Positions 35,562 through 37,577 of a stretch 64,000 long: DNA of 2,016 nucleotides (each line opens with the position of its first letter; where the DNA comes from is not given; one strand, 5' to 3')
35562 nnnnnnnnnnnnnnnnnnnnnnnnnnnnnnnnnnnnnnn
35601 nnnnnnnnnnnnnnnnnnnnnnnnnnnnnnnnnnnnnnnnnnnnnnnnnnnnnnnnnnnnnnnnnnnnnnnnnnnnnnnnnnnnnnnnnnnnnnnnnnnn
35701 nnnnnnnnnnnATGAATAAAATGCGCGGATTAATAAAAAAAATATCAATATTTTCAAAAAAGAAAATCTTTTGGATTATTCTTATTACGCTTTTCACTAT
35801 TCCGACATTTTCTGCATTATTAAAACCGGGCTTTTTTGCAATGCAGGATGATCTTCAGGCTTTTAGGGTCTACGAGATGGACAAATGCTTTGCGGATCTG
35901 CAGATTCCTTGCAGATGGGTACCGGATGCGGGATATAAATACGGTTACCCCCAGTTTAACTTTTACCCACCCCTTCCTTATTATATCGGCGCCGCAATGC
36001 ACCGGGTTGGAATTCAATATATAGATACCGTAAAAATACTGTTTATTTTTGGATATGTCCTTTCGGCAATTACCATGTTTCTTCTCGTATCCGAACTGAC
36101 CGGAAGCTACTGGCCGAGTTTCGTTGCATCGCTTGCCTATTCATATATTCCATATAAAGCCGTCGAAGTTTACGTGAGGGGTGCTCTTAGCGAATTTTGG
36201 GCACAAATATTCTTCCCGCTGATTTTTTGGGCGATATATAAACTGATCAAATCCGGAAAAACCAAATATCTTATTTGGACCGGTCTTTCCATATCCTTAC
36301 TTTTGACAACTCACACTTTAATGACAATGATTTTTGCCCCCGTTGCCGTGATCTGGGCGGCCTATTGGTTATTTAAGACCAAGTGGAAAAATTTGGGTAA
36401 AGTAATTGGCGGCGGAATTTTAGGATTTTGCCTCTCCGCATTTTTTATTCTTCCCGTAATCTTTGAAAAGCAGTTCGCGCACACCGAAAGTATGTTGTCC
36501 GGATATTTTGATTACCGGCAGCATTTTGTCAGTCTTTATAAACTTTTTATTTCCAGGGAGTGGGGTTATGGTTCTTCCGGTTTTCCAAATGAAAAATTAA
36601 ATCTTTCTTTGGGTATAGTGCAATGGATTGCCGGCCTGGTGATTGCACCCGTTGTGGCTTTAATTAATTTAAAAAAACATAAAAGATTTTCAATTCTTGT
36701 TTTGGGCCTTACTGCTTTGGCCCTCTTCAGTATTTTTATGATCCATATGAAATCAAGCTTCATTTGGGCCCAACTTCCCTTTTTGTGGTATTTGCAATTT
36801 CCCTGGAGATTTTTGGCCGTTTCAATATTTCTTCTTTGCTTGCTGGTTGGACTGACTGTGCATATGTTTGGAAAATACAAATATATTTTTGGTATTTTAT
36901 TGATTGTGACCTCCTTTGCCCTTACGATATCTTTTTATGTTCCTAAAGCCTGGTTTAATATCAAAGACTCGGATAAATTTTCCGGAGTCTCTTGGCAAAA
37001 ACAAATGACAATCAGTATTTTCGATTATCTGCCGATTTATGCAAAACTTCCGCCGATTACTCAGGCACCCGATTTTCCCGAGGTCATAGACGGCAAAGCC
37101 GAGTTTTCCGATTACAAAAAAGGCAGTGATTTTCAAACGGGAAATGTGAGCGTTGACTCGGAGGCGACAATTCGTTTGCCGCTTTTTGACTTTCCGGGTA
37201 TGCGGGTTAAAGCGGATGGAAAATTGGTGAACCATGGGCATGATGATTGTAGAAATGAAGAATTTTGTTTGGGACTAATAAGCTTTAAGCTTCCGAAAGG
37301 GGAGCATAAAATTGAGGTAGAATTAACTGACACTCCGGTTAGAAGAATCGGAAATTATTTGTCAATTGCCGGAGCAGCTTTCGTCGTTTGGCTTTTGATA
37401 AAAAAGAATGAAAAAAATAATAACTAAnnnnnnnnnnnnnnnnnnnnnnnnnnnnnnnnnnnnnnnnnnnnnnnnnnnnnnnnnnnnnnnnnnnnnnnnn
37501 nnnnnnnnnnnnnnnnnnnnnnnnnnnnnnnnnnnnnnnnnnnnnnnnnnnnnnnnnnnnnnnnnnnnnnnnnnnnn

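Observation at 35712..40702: Tandem triplication of a 550-570 aa membrane protein family with a conserved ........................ N-terminal loop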

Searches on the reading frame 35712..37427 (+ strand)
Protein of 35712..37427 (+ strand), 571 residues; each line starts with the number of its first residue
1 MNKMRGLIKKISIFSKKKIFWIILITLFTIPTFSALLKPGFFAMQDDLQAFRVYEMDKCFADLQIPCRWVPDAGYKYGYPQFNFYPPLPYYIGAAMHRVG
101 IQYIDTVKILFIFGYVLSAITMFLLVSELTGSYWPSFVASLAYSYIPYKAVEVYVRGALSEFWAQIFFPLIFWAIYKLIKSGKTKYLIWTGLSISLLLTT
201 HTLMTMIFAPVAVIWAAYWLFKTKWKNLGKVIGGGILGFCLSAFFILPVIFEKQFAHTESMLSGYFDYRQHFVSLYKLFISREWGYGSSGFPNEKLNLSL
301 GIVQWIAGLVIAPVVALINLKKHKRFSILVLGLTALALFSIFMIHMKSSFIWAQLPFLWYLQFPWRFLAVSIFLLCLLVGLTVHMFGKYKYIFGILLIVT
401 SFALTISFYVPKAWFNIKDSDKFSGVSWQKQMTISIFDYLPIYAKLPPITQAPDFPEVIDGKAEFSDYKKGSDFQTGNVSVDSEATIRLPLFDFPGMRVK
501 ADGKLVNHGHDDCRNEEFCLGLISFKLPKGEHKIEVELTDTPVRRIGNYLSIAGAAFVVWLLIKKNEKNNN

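Call 3: search_protein_families(library=pfam, proteins=[window:35712-37427:+], max_evalue=0.1)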
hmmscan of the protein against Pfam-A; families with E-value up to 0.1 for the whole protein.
window:35712-37427:+ (571 aa): 1 family
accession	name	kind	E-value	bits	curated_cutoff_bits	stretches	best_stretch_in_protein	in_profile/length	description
PF10131.15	PTPS_related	-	5.9e-05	22.2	26.4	1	82-407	1-310/621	6-pyruvoyl-tetrahydropterin synthase related domain; membrane protein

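Call 4: search_protein_families(library=ncbifam, proteins=[window:35712-37427:+], max_evalue=0.1)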
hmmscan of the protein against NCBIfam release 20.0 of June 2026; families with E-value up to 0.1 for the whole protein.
window:35712-37427:+ (571 aa): 0 families

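Call 21: find_homologous_proteins(query=window:35712-37427:+, max_evalue=0.00001)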
Query window:35712-37427:+ (571 aa): 2166 proteins with E <= 0.00001 among 8000 candidates; the best 120 are listed.
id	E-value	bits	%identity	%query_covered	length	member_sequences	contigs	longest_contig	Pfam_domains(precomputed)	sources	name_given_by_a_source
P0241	0.0e+0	1297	100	99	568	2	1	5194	-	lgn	-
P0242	0.0e+0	1250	96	99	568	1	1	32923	-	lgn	-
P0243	0.0e+0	1034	86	90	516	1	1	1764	PF10131.16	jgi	jgi:hypothetical protein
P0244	3.3e-296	1002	76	98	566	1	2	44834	-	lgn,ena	-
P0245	1.5e-292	990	75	97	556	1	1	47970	PF10131.16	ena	-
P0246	2.0e-292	989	75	97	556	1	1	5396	-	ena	-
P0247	2.4e-292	989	75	97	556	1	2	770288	PF10131.16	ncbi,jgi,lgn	-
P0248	3.0e-292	989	75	97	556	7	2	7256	-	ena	-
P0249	5.2e-292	988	75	97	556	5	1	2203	-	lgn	-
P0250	1.3e-291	987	74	97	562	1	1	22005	-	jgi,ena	-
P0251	2.5e-286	969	72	99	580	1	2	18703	-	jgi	jgi:hypothetical protein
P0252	1.2e-281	954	72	97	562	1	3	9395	PF13231.13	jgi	-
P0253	6.7e-277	938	70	100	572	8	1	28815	-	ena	-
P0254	9.0e-277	938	72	95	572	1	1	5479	-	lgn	-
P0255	6.2e-274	928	70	94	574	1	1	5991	PF10131.16,PF09586.17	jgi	jgi:hypothetical protein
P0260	2.2e-271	920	70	94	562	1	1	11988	PF10131.16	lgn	-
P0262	4.8e-270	916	69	97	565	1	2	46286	PF10131.16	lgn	-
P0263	5.0e-270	915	69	95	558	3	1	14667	PF10131.16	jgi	jgi:hypothetical protein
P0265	2.9e-269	913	71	94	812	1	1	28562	PF13712.13,PF13632.13,PF10131.16,PF13641.13,PF09586.17,PF00535.33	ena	-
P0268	4.9e-269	912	69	96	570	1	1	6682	PF10131.16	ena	-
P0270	8.1e-269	911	67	99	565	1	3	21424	PF10131.16,PF09586.17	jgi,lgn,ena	jgi:uncharacterized membrane protein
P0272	1.1e-268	911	69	97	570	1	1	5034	PF10131.16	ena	-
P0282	4.5e-266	902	69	96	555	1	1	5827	PF10131.16,PF09586.17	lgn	-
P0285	1.1e-264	898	68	96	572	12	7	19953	PF10131.16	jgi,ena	-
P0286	4.8e-264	896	71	94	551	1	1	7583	PF10131.16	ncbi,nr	ncbi:MAG: 6-pyruvoyl-tetrahydropterin synthase-related protein [Candidatus Woesebacteria bacterium]|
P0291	1.0e-262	891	69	96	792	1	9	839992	PF13712.13,PF10131.16,PF13641.13,PF00535.33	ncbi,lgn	-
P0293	2.4e-262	890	68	99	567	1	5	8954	PF10131.16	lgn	-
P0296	4.3e-262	889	68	95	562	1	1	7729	PF10131.16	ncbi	-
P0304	5.1e-260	882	71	96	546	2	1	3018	PF10131.16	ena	-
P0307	1.9e-259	881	70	95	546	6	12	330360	PF10131.16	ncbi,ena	ncbi:MAG: 6-pyruvoyl-tetrahydropterin synthase-related protein [Patescibacteria group bacterium]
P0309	9.5e-259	878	69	95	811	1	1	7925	PF10131.16,PF13641.13,PF00535.33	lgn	-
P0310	1.1e-258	878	70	95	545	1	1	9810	PF10131.16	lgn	-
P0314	7.2e-258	875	68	97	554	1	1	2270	PF10131.16,PF13231.13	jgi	jgi:hypothetical protein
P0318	1.4e-257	874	68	99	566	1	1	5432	PF10131.16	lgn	-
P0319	2.2e-257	874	66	95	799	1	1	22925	PF10131.16,PF13641.13,PF00535.33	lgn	-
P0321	1.6e-256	871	67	97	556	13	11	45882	PF10131.16,PF09586.17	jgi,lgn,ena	-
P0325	2.6e-255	867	68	95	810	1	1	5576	PF10131.16,PF13641.13,PF00535.33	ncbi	-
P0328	8.9e-255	865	67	97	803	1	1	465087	PF10131.16,PF13641.13,PF00535.33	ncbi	-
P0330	1.4e-254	864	67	97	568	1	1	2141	PF10131.16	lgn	-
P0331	2.1e-254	864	66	99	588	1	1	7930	PF10131.16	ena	-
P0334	2.6e-254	864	65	97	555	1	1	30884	PF10131.16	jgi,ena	-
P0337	4.4e-254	863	68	97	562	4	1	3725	PF10131.16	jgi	jgi:hypothetical protein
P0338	8.4e-254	862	65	98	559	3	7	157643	PF10131.16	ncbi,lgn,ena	ncbi:MAG: 6-pyruvoyl-tetrahydropterin synthase-related protein [Patescibacteria group bacterium]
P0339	9.3e-254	862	69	93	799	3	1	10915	PF13712.13,PF13632.13,PF10131.16,PF13641.13,PF00535.33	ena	-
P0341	2.0e-253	861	67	96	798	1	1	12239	PF10131.16,PF13641.13,PF00535.33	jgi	jgi:GT2 family glycosyltransferase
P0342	2.1e-253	861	66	98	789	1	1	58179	PF13712.13,PF13632.13,PF10131.16,PF13641.13,PF00535.33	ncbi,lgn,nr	ncbi:MAG TPA: glycosyltransferase [Patescibacteria group bacterium]|nr:glycosyltransferase [Patescib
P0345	8.7e-253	859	69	92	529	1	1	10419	PF10131.16,PF13231.13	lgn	-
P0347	1.4e-252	858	66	97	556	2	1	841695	PF10131.16,PF09586.17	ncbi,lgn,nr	ncbi:MAG: 6-pyruvoyl-tetrahydropterin synthase-related protein [bacterium]|nr:MAG: 6-pyruvoyl-tetrah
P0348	2.1e-252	857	68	98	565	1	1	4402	PF10131.16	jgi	-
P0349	4.8e-252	856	66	95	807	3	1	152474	PF13632.13,PF10131.16,PF13641.13,PF00535.33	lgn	-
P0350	5.0e-252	856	69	92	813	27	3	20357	PF10131.16,PF13641.13,PF00535.33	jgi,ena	-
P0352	2.7e-251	854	65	96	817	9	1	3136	PF10131.16,PF13641.13,PF00535.33,PF13231.13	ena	-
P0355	3.1e-250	850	65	99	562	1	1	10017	PF10131.16,PF13231.13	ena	-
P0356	3.3e-250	850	66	96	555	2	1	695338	PF10131.16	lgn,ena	-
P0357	3.5e-250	850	64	97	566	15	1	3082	PF10131.16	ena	-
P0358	4.8e-250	849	67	95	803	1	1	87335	PF10131.16,PF13641.13,PF00535.33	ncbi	-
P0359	5.0e-250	849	65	98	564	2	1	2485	PF10131.16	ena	-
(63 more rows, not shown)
